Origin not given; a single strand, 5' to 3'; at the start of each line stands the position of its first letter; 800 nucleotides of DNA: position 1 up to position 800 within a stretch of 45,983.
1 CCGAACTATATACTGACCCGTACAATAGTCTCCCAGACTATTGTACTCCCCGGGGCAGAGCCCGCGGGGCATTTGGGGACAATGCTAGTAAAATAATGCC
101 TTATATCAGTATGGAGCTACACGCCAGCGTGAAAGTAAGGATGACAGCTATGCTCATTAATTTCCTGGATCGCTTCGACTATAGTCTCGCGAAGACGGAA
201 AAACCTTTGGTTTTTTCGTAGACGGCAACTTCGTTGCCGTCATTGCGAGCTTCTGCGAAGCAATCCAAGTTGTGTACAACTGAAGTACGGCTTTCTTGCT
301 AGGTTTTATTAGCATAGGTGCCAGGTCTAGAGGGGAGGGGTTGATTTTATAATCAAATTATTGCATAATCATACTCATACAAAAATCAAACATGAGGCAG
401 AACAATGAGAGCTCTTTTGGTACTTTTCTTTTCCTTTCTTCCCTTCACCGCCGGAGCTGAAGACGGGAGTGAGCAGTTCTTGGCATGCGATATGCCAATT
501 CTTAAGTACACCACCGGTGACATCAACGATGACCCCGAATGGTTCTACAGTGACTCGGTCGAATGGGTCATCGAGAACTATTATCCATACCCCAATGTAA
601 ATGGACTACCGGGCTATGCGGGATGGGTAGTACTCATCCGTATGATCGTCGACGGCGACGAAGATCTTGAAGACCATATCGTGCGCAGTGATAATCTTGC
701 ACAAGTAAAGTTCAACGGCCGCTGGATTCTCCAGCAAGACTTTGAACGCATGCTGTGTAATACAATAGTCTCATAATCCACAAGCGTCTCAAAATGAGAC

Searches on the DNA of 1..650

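Call 62: search_rna_families(source=window, start=1, end=650, threshold=evalue, max_evalue=1)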
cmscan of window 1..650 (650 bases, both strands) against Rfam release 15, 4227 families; matches with E-value up to 1: 0.
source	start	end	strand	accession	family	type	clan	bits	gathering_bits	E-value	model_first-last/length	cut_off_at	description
